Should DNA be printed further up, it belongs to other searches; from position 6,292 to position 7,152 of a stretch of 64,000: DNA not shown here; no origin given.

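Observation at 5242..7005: Membrane protein with CARDB domains on both sides of a TM helix and a 230-aa Pro/Gly/Met/Gln-rich low-complexity segment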

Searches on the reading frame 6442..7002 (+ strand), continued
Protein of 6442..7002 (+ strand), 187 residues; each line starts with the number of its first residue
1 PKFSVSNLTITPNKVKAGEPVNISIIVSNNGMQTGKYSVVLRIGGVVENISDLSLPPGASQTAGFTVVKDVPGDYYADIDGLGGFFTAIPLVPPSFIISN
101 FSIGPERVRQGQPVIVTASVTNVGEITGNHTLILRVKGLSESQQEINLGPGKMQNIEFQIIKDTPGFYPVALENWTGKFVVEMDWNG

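Call 55: find_homologous_proteins(query=A2, max_evalue=1e-10)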
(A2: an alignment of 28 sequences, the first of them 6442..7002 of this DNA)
Query A2 (28 sequences) (187 aa, profile of the alignment): 181 proteins with E <= 1e-10 among 5262 candidates; the best 120 are listed.
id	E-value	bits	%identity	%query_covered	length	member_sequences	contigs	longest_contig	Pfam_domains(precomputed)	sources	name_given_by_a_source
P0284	2.7e-115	401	61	99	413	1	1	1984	PF07760.17,PF00207.29,PF16640.12,PF07705.18,PF24156.3,PF22544.3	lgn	-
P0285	2.0e-114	398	58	98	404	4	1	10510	PF00207.29,PF16640.12,PF13584.13,PF07705.18,PF22544.3,PF14310.13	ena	-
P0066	4.7e-110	384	59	98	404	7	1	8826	PF00207.29,PF07705.18,PF24156.3,PF02221.21,PF22544.3,PF14310.13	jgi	-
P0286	6.1e-110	384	59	98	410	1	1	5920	PF00207.29,PF07705.18,PF24156.3,PF22544.3,PF14310.13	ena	-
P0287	7.6e-110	383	59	98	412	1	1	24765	PF00207.29,PF07705.18,PF24156.3,PF22544.3,PF14310.13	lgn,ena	-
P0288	2.4e-109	382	59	98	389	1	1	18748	PF00207.29,PF16640.12,PF07705.18,PF02221.21,PF22544.3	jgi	-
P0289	2.8e-109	381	60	98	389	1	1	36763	PF00207.29,PF16640.12,PF07705.18,PF02221.21,PF22544.3,PF14310.13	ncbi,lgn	-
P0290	5.7e-109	380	60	98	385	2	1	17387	PF07760.17,PF00207.29,PF16640.12,PF07705.18,PF02221.21,PF22544.3,PF14310.13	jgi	-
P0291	1.2e-108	379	63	100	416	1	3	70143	PF00207.29,PF16640.12,PF13584.13,PF07705.18,PF24156.3,PF22544.3,PF14310.13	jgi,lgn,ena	jgi:hypothetical protein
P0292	3.9e-108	378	58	98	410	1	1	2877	PF00207.29,PF07705.18,PF24156.3,PF22544.3,PF14310.13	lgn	-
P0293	1.2e-107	376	62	100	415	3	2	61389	PF00207.29,PF16640.12,PF13584.13,PF00927.29,PF07705.18,PF24156.3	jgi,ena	-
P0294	3.2e-107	375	59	100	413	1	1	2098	PF11896.15,PF00207.29,PF00927.29,PF07705.18,PF24156.3,PF22544.3,PF14310.13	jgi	jgi:hypothetical protein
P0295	1.2e-106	373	60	100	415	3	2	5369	PF00207.29,PF16640.12,PF13584.13,PF17800.8,PF00927.29,PF07705.18,PF24156.3,PF14310.13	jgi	jgi:hypothetical protein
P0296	3.8e-106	371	59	100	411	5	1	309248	PF07760.17,PF00207.29,PF16640.12,PF07705.18,PF05568.17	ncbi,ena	-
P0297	6.8e-106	370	59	100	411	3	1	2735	PF07760.17,PF00207.29,PF16640.12,PF07705.18,PF24156.3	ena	-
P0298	1.0e-105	370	59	98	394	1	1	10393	PF00207.29,PF16640.12,PF07705.18,PF14310.13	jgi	-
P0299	1.1e-105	370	59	100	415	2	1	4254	PF07760.17,PF00207.29,PF16640.12,PF13584.13,PF07705.18,PF24156.3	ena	-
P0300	6.0e-105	367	60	98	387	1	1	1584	PF00207.29,PF16640.12,PF07705.18,PF14310.13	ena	-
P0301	6.1e-105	367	60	98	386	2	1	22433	PF00207.29,PF16640.12,PF07705.18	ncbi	-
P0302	8.7e-105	367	59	100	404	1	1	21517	PF00207.29,PF16640.12,PF07705.18,PF24156.3,PF14310.13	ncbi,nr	ncbi:MAG: hypothetical protein ISS54_03255 [Dehalococcoidia bacterium]|nr:hypothetical protein [Deha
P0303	8.9e-105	367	60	100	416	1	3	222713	PF00927.29,PF07705.18,PF24156.3,PF22544.3,PF14310.13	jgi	jgi:hypothetical protein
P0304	1.1e-104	366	57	98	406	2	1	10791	PF00207.29,PF07705.18,PF22544.3,PF14310.13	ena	-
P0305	1.8e-104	366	60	98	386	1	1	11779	PF00207.29,PF16640.12,PF07705.18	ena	-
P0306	1.8e-104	366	60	98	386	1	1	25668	PF00207.29,PF16640.12,PF07705.18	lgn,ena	-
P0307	2.1e-104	365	60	98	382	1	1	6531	PF00207.29,PF16640.12,PF07705.18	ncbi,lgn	-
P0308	2.1e-104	365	58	98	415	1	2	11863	PF00207.29,PF07705.18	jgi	-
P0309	2.3e-104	365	60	98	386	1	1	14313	PF00207.29,PF16640.12,PF07705.18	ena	-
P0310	2.3e-104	365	60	98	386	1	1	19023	PF00207.29,PF16640.12,PF07705.18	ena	-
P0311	2.3e-104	365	60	98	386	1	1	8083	PF00207.29,PF16640.12,PF07705.18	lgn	-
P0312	4.6e-104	364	58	98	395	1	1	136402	PF00207.29,PF07705.18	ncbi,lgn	-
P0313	4.8e-104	364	58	100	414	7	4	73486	PF00207.29,PF16640.12,PF13584.13,PF07705.18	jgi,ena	-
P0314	6.0e-104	364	60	98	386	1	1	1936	PF00207.29,PF16640.12,PF07705.18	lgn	-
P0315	6.1e-104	364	60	98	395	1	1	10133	PF00207.29,PF16640.12,PF07705.18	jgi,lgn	-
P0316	1.2e-103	363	58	100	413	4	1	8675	PF00207.29,PF16640.12,PF13584.13,PF00927.29,PF07705.18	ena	-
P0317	1.6e-103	363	59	98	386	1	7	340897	PF00207.29,PF16640.12,PF07705.18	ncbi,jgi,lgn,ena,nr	ncbi:MAG: hypothetical protein D4R82_00360 [Dehalococcoidia bacterium]|nr:MAG: hypothetical protein 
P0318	1.6e-103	363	59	98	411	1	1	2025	PF00207.29,PF07705.18,PF24156.3,PF22544.3,PF14310.13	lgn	-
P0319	1.9e-103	362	59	98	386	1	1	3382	PF00207.29,PF16640.12,PF07705.18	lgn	-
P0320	2.2e-103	362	60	98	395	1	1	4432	PF00207.29,PF16640.12,PF07705.18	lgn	-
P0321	2.6e-103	362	59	100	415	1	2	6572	PF00207.29,PF16640.12,PF13584.13,PF07705.18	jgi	-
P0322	4.9e-103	361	59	98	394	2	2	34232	PF00207.29,PF16640.12,PF07705.18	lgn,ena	-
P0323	7.3e-103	360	56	99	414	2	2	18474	PF00207.29,PF07705.18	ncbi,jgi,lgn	-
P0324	9.4e-103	360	58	100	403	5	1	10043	PF00207.29,PF16640.12,PF07705.18,PF24156.3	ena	-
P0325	7.6e-102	357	56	99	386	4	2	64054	PF00207.29,PF07705.18,PF14310.13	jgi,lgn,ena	-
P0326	1.8e-101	356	60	100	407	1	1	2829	PF00207.29,PF16640.12,PF13584.13,PF07705.18,PF24156.3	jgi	jgi:hypothetical protein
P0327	4.1e-101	355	58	100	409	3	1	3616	PF00207.29,PF16640.12,PF07705.18,PF24156.3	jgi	-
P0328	9.4e-101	354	55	98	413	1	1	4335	PF00207.29,PF07705.18,PF14310.13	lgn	-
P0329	1.2e-100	353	59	98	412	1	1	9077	PF00207.29,PF07705.18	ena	-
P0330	2.4e-100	352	60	99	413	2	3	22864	PF00927.29,PF07705.18,PF24156.3,PF22544.3,PF14310.13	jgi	jgi:uncharacterized cupredoxin-like copper-binding protein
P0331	4.2e-100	351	57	100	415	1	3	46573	PF00207.29,PF07705.18,PF24156.3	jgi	jgi:hypothetical protein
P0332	2.2e-99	349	57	98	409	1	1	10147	PF11896.15,PF00207.29,PF07705.18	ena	-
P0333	2.4e-99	349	60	100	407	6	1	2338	PF00207.29,PF16640.12,PF07705.18,PF24156.3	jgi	jgi:hypothetical protein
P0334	2.9e-99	349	58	97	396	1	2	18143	PF00207.29,PF16640.12,PF07705.18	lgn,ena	-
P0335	9.0e-99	347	59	100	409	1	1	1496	PF00207.29,PF16640.12,PF07705.18,PF24156.3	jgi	-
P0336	1.8e-97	343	61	99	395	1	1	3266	PF00207.29,PF07705.18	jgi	jgi:flagellar basal body-associated protein FliL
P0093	1.3e-96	340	62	99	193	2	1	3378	PF00207.29,PF07705.18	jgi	jgi:uncharacterized cupredoxin-like copper-binding protein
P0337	1.6e-96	340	56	99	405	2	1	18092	PF07705.18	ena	-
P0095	2.1e-96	339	59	100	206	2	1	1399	PF00207.29,PF07705.18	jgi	jgi:hypothetical protein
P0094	2.8e-96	339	60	100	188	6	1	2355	PF07705.18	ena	-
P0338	3.8e-96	338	56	99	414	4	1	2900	PF07705.18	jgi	-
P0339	9.8e-96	337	58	100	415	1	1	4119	PF00207.29,PF16640.12,PF13584.13,PF07705.18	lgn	-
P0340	2.9e-95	336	58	93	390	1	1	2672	PF00207.29,PF07705.18,PF22544.3,PF14310.13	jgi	-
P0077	1.7e-94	333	84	100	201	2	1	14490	PF07705.18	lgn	-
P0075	1.9e-94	333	86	100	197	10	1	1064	PF07705.18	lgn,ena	-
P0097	2.7e-94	332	59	100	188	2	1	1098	PF07705.18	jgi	jgi:hypothetical protein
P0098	1.3e-93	330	55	100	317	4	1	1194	PF07705.18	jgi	jgi:hypothetical protein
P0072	1.5e-93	330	98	100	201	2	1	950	PF07705.18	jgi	jgi:hypothetical protein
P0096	1.9e-93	330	57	99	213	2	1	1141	PF07705.18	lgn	-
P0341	2.1e-93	330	58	99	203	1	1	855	PF07705.18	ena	-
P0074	2.8e-93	329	94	100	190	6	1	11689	PF07705.18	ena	-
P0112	5.5e-93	328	51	99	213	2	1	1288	PF07705.18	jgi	-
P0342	7.1e-93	328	50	100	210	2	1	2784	PF07705.18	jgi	jgi:hypothetical protein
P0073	7.9e-93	328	95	100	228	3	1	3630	PF07705.18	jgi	jgi:hypothetical protein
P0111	1.2e-92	327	51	99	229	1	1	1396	PF07705.18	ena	-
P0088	1.3e-92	327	80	100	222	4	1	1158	PF07705.18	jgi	jgi:hypothetical protein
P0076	1.9e-92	326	84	100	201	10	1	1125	PF07705.18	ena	-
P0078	2.9e-92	326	84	100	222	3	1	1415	PF07705.18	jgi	jgi:hypothetical protein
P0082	2.9e-92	326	81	100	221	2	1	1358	PF07705.18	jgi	jgi:hypothetical protein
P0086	4.8e-92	325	79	100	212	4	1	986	PF07705.18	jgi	jgi:hypothetical protein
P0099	5.8e-92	325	57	99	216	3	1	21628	PF07705.18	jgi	jgi:hypothetical protein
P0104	8.3e-92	324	54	100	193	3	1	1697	PF07705.18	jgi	jgi:hypothetical protein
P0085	1.6e-91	323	79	100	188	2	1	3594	PF07705.18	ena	-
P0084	1.7e-91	323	81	100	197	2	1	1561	PF07705.18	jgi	-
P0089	3.3e-91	322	80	98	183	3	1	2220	PF07705.18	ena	-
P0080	5.2e-91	322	79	100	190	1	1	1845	PF07705.18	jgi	jgi:hypothetical protein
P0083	5.8e-91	322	81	100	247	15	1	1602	PF07705.18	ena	-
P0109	6.5e-91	321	51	99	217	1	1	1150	PF07705.18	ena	-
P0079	1.4e-90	320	84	100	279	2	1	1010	PF07705.18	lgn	-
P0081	1.7e-90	320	81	100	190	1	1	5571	PF07705.18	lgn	-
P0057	1.9e-90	320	78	100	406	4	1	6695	PF07705.18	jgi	jgi:hypothetical protein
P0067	2.3e-90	320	61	100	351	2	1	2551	PF07705.18,PF14310.13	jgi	jgi:hypothetical protein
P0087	2.9e-90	319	78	100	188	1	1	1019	PF07705.18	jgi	-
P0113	3.2e-90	319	50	98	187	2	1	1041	PF07705.18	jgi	jgi:uncharacterized cupredoxin-like copper-binding protein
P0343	5.2e-90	318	55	99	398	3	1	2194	PF00927.29,PF07705.18,PF24156.3,PF13620.13,PF22544.3,PF14310.13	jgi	jgi:uncharacterized cupredoxin-like copper-binding protein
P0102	5.7e-90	318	57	99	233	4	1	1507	PF00207.29,PF07705.18,PF24156.3,PF22544.3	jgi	jgi:hypothetical protein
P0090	7.1e-90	318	79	100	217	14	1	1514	PF07705.18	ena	-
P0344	8.5e-90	318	58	99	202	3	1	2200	PF00207.29,PF16640.12,PF07705.18,PF24156.3,PF22544.3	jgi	jgi:uncharacterized membrane protein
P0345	1.3e-89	317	51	99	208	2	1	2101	PF07705.18,PF24156.3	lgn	-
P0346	1.4e-89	317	63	100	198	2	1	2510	PF00207.29,PF07705.18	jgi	jgi:hypothetical protein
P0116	2.2e-89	316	47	99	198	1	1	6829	PF07705.18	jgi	jgi:uncharacterized protein (DUF58 family)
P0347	2.4e-89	316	61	100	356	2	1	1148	PF07705.18,PF24156.3,PF14310.13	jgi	jgi:hypothetical protein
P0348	2.4e-89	316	63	100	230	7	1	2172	PF07705.18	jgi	jgi:hypothetical protein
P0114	8.5e-89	315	49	99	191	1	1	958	PF00207.29,PF07705.18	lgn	-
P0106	5.6e-88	312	52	99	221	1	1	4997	PF07705.18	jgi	jgi:hypothetical protein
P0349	5.9e-88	312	49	98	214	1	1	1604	PF21868.4,PF07705.18,PF14310.13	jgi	jgi:uncharacterized cupredoxin-like copper-binding protein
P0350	8.6e-88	311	60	89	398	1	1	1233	PF00207.29,PF16640.12,PF13584.13,PF07705.18,PF02221.21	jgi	jgi:hypothetical protein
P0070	1.9e-87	310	61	100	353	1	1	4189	PF07705.18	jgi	jgi:hypothetical protein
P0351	2.0e-87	310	50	98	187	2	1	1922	PF21868.4,PF07705.18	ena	-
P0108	2.7e-87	310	52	95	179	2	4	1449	PF07705.18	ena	-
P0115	3.7e-87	309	47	98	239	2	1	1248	PF07705.18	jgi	jgi:hypothetical protein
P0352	7.5e-87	308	59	98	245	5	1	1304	PF00207.29,PF16640.12,PF07705.18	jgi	-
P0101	8.1e-87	308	59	99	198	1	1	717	PF07705.18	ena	-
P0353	8.2e-87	308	56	99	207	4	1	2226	PF07705.18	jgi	-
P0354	1.1e-86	308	50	98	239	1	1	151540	PF07705.18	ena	-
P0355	1.6e-86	307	56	100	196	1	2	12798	PF16640.12,PF07705.18,PF02221.21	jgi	jgi:uncharacterized protein (DUF58 family)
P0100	1.6e-86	307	60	100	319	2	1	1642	PF07705.18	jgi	jgi:hypothetical protein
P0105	1.5e-85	304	60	100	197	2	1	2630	PF07705.18,PF22544.3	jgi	jgi:hypothetical protein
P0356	2.2e-85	303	61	100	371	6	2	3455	PF07705.18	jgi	jgi:hypothetical protein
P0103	3.0e-85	303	58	98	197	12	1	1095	PF07705.18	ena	-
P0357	3.6e-85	303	60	100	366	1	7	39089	PF07705.18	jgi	jgi:hypothetical protein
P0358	5.0e-85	302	50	98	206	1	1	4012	PF07705.18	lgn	-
